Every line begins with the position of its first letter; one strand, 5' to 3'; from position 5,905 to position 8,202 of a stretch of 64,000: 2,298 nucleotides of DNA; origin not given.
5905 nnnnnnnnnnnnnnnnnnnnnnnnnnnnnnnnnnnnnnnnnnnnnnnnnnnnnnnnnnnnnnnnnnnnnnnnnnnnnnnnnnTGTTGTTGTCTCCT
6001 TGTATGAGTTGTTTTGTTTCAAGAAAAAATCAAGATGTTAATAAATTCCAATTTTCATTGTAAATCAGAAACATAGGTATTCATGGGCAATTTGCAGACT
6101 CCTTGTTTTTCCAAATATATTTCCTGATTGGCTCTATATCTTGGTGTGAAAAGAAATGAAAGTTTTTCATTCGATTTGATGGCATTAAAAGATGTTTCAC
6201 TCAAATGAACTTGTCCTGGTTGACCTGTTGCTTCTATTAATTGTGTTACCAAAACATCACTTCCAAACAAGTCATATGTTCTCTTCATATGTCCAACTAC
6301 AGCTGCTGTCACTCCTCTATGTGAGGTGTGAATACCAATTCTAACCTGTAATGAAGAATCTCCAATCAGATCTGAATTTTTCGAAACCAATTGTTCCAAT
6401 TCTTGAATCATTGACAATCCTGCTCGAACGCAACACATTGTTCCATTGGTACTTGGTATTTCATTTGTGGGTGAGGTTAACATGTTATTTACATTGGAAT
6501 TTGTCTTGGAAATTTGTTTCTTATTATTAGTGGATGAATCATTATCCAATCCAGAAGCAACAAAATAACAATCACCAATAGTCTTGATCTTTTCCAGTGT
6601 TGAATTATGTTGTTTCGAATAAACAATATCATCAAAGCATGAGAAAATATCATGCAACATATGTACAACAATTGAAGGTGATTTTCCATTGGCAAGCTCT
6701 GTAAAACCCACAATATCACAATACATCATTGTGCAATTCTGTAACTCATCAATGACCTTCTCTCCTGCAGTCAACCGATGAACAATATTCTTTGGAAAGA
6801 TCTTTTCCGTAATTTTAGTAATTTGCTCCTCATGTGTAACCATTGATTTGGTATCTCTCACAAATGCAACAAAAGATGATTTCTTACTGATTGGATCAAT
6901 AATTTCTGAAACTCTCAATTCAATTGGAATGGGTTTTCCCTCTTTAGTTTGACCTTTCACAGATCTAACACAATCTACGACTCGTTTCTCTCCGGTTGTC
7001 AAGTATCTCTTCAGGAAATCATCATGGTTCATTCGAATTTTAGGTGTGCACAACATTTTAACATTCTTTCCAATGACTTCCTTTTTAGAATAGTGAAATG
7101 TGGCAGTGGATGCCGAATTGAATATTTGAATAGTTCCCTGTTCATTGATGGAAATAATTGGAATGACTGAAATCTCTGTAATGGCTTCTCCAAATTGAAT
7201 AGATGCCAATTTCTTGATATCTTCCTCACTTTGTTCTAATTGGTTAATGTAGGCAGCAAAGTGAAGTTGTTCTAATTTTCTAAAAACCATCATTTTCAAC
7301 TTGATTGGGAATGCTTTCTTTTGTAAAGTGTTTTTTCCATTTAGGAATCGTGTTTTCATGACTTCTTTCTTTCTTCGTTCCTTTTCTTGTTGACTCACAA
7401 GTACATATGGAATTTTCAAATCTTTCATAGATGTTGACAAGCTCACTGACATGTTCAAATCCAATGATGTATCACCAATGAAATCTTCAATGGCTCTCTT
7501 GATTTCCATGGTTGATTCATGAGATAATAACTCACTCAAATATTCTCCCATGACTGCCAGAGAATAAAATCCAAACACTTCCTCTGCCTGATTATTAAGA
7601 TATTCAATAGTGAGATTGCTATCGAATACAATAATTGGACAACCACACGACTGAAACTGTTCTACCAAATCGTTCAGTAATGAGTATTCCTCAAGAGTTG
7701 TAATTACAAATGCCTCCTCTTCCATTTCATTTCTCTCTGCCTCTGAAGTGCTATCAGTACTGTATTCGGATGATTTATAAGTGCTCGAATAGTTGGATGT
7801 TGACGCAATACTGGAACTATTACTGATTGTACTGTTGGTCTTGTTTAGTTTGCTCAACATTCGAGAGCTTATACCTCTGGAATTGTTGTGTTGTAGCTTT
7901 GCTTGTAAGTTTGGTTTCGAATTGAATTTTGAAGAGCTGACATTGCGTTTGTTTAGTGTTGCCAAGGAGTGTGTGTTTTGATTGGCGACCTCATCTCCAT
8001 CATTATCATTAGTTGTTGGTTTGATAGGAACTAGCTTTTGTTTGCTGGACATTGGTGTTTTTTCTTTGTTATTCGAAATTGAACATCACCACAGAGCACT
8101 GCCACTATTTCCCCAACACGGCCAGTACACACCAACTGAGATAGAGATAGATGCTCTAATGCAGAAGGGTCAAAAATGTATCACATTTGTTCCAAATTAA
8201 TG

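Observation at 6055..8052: PAS-PAS sensor fused to a class III cyclase domain that keeps metal and adenine-specificity residues but lacks the transition-state Asn/Arg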

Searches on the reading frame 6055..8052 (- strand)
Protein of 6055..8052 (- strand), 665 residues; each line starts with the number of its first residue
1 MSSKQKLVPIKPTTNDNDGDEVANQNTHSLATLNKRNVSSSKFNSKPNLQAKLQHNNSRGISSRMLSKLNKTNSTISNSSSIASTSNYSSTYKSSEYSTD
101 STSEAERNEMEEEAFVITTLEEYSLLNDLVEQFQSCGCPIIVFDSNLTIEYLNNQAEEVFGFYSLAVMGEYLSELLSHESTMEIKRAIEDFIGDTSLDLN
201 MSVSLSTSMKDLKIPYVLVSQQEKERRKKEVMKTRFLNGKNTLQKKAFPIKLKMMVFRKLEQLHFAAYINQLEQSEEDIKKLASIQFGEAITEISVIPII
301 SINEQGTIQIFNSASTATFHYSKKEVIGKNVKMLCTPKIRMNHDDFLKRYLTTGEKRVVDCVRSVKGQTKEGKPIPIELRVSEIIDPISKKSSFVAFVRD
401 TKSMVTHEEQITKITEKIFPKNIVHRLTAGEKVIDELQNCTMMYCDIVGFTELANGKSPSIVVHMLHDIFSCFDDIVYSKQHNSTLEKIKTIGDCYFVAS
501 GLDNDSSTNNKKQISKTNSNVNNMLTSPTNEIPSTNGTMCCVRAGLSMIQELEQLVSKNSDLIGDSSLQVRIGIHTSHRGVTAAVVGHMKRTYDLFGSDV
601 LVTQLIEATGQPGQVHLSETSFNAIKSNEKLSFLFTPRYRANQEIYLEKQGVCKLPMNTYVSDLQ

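Call 3: search_protein_families(library=pfam, proteins=[window:6055-8052:-], max_evalue=0.1)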
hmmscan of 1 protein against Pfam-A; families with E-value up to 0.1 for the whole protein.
window:6055-8052:- (665 aa): 10 families
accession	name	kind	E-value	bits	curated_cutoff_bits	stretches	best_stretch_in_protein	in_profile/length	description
PF00211.25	Guanylate_cyc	-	2.9e-34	118.7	21.9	1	436-660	5-179/183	Adenylate and Guanylate cyclase catalytic domain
PF00989.32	PAS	-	6.6e-21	74.9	22.6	2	289-400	4-112/113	PAS fold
PF13426.13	PAS_9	-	4.9e-14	52.9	27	1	299-400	4-100/103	PAS domain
PF08448.16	PAS_4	-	4.3e-09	37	23.1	1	135-189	3-57/110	PAS fold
PF24820.1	Diguanyl_cycl_sensor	-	0.00016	22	28.1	1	298-384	8-96/109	Diguanylate cyclase-like sensor domain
PF13596.12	PAS_10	-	0.00089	20.3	22.1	0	135-195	7-66/106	PAS domain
PF13188.13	PAS_8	-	0.0044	17.3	21.8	1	133-176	7-47/65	PAS domain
PF24183.1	DUF7412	-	0.032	14.8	27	1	412-511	15-109/158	Family of unknown function (DUF7412)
PF08446.17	PAS_2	-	0.063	14.4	21.4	0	132-190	11-69/107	PAS fold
PF16527.11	CpxA_peri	-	0.074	13.9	23.5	0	303-370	8-76/134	Two-component sensor protein CpxA, periplasmic domain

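Call 4: search_solved_structures(query=window:6055-8052:-, max_evalue=0.01, show_alignments=4)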
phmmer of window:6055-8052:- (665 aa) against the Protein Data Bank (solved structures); distinct sequences matched with E-value up to 0.01: 54.
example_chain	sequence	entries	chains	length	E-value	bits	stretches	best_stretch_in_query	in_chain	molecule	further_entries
7pd4_A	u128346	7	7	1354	2.7e-27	98.8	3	435-502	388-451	Adenylate cyclase 9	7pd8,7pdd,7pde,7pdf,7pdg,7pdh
6r4o_A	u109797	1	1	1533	4.9e-27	97.9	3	435-502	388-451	Adenylate cyclase 9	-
9u3p_A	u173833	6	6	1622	5e-27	97.9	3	435-502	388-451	Adenylate cyclase type 9,Protein M2-1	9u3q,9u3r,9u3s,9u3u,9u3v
6r3q_A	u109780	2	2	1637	6.7e-27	97.5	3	435-502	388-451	Adenylate cyclase 9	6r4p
8buz_A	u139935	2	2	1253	5.1e-25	91.3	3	434-504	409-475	Adenylate cyclase type 8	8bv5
8sl3_A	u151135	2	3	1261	1.9e-24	89.4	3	413-507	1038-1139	Adenylate cyclase type 5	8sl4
1d06_A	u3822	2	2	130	6.8e-18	67.8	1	293-400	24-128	nitrogen fixation regulatory protein fixL | FIXL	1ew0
6pas_A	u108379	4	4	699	3.9e-17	65.3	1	403-508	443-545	Soluble guanylyl cyclase alpha-1 subunit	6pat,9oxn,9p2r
6jt0_A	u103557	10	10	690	2.3e-16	62.7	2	411-509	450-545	Guanylate cyclase soluble subunit alpha-1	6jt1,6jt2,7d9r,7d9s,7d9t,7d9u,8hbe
4ni2_A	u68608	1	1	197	8.7e-16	60.8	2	436-510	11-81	Guanylate cyclase soluble subunit alpha-3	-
8fx4_D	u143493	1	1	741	1.3e-15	60.2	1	410-516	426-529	Guanylyl cyclase C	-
3uvj_A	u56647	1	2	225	1.4e-15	60.1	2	436-509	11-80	Guanylate cyclase soluble subunit alpha-3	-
9bcv_A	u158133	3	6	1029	1.6e-15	59.9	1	406-503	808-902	Atrial natriuretic peptide receptor 1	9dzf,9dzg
9dzh_A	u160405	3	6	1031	1.6e-15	59.9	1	406-503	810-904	Atrial natriuretic peptide receptor 1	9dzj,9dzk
9bcl_A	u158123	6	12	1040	1.7e-15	59.9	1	406-503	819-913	Atrial natriuretic peptide receptor 1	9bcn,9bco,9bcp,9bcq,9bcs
8js5_A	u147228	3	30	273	3e-12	49.1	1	299-402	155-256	Sensor protein FixL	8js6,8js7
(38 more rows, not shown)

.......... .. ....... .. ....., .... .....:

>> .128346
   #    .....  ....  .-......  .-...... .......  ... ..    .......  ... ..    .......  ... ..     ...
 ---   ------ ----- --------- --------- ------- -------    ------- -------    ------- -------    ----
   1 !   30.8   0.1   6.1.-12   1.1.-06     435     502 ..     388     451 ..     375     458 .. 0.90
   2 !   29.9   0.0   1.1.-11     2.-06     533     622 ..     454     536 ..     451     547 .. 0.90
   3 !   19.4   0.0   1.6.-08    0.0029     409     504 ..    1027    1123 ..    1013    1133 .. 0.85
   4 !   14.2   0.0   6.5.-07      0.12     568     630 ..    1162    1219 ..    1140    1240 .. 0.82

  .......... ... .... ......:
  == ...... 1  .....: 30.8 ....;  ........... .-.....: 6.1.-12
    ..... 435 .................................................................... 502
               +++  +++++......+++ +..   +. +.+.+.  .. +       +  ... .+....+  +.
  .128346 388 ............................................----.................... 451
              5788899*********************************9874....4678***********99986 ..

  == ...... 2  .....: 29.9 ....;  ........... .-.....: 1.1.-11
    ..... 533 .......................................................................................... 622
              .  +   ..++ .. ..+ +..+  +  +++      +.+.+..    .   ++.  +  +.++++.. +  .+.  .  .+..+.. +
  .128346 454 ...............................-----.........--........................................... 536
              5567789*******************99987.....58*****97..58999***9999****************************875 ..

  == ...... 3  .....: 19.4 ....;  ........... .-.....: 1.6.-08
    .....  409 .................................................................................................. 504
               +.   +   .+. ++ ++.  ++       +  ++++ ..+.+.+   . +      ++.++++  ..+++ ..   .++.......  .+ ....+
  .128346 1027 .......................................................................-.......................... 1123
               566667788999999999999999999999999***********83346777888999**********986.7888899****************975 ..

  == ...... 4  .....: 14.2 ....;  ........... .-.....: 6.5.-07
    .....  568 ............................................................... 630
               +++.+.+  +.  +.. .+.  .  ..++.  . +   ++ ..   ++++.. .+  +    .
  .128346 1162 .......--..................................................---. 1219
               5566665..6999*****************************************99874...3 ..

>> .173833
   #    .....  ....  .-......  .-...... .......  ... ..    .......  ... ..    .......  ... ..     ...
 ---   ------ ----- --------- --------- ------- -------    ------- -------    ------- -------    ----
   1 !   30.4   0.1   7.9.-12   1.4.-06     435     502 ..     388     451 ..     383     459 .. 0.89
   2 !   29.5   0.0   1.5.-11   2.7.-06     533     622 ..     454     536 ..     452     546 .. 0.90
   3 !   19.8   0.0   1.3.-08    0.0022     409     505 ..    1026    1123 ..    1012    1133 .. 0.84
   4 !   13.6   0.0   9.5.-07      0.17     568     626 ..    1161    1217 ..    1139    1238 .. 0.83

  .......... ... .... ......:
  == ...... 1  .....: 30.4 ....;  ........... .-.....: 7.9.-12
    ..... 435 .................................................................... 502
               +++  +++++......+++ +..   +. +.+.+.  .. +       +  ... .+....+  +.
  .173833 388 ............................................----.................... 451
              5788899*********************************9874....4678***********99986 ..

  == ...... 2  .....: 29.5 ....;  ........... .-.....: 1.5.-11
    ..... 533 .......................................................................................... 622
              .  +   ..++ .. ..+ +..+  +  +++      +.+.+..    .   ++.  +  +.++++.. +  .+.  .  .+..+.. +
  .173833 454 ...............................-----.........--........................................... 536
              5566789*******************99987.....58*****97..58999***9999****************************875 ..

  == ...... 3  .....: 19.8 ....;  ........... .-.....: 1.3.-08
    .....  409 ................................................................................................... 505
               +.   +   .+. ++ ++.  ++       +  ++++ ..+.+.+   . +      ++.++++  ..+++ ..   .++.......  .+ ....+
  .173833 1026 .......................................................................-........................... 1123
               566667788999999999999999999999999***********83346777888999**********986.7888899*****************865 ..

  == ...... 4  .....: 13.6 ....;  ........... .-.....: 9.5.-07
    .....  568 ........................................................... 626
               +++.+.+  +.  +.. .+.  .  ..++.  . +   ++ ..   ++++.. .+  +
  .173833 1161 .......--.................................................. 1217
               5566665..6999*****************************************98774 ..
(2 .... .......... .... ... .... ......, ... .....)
